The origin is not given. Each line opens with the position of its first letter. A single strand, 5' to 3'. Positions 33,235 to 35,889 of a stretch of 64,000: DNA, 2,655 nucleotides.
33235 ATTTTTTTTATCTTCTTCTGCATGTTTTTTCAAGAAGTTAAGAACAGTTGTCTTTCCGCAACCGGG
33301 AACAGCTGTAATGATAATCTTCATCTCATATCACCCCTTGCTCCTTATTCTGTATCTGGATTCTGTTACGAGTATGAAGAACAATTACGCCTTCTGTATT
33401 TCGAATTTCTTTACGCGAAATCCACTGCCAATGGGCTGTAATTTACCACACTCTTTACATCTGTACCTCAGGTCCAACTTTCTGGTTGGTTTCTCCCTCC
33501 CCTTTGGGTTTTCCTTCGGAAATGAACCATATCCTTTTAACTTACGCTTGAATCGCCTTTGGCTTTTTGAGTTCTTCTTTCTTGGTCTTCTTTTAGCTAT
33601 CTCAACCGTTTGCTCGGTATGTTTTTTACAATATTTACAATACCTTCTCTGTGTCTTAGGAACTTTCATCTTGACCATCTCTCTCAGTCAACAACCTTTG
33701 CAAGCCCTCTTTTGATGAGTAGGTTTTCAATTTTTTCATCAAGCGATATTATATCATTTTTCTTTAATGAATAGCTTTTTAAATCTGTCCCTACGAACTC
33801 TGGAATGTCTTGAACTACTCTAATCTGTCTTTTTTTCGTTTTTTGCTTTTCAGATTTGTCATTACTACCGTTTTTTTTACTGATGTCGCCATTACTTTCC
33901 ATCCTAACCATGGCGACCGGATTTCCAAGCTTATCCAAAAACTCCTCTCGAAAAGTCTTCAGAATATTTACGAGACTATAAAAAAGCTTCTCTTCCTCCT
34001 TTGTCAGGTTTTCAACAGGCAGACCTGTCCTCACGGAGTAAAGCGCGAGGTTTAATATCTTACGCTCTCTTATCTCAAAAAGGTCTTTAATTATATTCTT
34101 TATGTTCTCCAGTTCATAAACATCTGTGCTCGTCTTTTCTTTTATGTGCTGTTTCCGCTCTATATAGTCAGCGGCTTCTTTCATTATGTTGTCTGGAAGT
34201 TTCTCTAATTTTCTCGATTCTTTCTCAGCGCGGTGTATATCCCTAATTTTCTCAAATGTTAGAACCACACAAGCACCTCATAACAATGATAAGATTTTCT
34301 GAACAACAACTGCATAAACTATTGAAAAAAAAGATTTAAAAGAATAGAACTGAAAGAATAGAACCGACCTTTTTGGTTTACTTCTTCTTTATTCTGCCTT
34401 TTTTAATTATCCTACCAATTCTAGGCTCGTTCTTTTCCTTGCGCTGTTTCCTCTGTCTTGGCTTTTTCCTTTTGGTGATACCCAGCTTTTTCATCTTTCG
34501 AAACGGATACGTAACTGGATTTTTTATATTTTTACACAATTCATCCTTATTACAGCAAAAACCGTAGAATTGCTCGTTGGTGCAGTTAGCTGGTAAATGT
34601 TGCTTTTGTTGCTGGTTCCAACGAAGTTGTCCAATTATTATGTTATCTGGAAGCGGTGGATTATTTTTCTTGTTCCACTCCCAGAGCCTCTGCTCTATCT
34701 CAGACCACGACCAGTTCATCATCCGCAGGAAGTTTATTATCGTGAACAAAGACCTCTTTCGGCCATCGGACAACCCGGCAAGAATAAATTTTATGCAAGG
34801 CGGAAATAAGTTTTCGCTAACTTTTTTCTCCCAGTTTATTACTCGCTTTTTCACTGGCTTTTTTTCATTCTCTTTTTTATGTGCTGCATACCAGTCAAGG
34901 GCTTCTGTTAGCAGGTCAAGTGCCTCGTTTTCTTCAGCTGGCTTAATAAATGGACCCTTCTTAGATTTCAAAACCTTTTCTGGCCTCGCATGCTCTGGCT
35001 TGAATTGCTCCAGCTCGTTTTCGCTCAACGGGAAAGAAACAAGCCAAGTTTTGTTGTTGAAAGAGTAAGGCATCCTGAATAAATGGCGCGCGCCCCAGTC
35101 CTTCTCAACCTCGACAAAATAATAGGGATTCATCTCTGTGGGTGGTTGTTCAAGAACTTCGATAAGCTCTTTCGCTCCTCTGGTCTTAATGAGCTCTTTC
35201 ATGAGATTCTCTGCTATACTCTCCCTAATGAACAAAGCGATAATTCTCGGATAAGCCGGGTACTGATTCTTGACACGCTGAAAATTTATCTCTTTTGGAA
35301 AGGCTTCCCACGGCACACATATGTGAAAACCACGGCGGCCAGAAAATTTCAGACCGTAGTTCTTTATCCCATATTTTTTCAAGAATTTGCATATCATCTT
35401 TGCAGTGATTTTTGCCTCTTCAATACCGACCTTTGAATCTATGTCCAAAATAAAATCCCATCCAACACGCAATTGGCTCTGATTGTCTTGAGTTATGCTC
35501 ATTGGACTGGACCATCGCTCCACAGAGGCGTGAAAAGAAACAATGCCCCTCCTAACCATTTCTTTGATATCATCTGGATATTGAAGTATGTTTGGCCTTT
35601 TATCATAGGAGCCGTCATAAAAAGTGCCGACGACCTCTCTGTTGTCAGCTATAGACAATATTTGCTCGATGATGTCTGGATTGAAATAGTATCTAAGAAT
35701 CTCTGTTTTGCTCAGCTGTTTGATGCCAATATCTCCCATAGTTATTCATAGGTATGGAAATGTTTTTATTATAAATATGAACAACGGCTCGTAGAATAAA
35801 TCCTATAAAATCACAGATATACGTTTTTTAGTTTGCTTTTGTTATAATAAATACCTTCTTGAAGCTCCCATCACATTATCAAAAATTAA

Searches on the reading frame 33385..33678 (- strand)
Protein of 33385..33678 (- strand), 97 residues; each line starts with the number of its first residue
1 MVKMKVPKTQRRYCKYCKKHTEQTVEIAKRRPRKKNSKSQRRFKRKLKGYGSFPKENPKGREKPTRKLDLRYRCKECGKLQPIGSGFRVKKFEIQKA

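Call 14: search_protein_families(library=pfam, proteins=[window:33385-33678:-])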
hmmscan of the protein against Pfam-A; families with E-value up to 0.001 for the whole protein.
window:33385-33678:- (97 aa): 1 family
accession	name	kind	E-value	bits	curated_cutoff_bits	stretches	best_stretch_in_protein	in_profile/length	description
PF00935.25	Ribosomal_L44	-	4e-21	75.6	25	1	19-95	1-76/76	Ribosomal protein L44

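Call 30: find_encoding_contigs(protein=window:33385-33678:-, flank=10000, max_places=10)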
Protein window:33385-33678:- (97 aa): 9 contigs read that carry it; 6 places shown.
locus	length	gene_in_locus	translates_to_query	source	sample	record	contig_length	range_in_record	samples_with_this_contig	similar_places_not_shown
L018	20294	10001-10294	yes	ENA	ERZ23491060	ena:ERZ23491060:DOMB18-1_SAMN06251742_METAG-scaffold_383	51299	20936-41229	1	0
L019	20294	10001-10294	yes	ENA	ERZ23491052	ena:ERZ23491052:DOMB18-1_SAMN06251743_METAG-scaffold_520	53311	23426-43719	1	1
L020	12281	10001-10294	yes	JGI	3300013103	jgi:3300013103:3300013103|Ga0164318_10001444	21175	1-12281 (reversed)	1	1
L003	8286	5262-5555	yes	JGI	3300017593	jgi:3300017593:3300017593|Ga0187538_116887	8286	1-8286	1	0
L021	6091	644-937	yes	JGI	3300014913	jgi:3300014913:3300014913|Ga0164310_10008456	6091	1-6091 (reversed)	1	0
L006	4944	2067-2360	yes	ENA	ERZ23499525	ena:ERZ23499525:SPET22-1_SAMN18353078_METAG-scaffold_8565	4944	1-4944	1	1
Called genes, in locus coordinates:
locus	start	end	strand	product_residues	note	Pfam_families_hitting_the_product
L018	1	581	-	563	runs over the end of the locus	PF04675:DNA_ligase_A_N, PF01068:DNA_ligase_A_M, PF04679:DNA_ligase_A_C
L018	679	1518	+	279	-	PF01875:Memo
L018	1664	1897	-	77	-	-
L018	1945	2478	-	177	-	PF00252:Ribosomal_L16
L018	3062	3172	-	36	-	-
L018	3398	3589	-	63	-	PF01192:RNA_pol_Rpb6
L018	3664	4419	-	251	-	PF09754:PAC2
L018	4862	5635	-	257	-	PF00575:S1, PF07541:EIF_2_alpha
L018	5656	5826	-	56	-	PF01667:Ribosomal_S27e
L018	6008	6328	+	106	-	PF01248:Ribosomal_L7Ae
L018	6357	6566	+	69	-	PF01200:Ribosomal_S28e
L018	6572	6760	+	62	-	PF01246:Ribosomal_L24e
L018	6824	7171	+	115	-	-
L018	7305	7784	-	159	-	PF00571:CBS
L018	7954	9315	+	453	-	PF21686:LigD_Prim-Pol (faint), PF01896:DNA_primase_S (weak)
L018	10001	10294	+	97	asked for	PF00935:Ribosomal_L44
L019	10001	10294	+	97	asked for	PF00935:Ribosomal_L44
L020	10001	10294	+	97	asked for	PF00935:Ribosomal_L44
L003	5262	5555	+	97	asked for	PF00935:Ribosomal_L44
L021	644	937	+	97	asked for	PF00935:Ribosomal_L44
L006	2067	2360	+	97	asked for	PF00935:Ribosomal_L44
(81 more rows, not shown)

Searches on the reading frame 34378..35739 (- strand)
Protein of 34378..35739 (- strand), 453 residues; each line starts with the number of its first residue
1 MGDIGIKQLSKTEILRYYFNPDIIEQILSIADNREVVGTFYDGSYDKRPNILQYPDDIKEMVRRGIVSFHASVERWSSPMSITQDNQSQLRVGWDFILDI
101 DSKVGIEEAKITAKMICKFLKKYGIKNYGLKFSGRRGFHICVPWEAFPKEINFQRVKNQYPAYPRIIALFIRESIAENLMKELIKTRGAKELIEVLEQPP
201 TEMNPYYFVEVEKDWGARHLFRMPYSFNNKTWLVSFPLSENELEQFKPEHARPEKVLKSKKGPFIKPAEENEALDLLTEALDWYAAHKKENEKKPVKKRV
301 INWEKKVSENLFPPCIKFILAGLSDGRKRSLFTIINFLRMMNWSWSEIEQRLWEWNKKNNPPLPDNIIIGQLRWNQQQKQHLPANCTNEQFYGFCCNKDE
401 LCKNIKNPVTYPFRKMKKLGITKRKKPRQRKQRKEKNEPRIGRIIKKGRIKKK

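Call 14: search_protein_families(library=pfam, proteins=[window:34378-35739:-])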
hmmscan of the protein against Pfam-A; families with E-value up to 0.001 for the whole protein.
window:34378-35739:- (453 aa): 2 families
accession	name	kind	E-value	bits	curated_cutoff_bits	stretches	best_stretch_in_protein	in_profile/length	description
PF01896.25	DNA_primase_S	-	1.3e-07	32.6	26.8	1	99-238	2-161/163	DNA primase small subunit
PF21686.3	LigD_Prim-Pol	-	2.7e-06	27.6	27.4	1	61-147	79-155/254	LigD, primase-polymerase domain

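Call 20: find_related_loci(query=window:34378-35739:-, collection=genome_contigs, flank=10000)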
Query window:34378-35739:- (453 aa) in genome_contigs; peptide patterns used: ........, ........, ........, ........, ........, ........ (x = any residue, [..] = any of these).
116 stretches matched a pattern; 2 encode a relative of the query (tblastn E <= 1e-3); 2 distinct loci.
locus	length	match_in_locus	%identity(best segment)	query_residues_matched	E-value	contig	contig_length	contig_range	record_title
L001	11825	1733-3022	44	12-418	1e-108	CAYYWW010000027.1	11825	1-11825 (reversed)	MAG TPA_asm: uncultured archaeon isolate binchicken_co256_26 genome assembly, contig: NODE_13901_length_11825_cov_8.3384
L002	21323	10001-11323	79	1-442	0e+0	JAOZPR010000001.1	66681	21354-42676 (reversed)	MAG: Candidatus Aenigmatarchaeota archaeon isolate GMC4.metabat2.263 GMC4_146_length_66681_cov_10.267943, whole genome s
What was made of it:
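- Tried and rejected: The second and last scan was spent on a primase-anchored synteny search (call 20).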
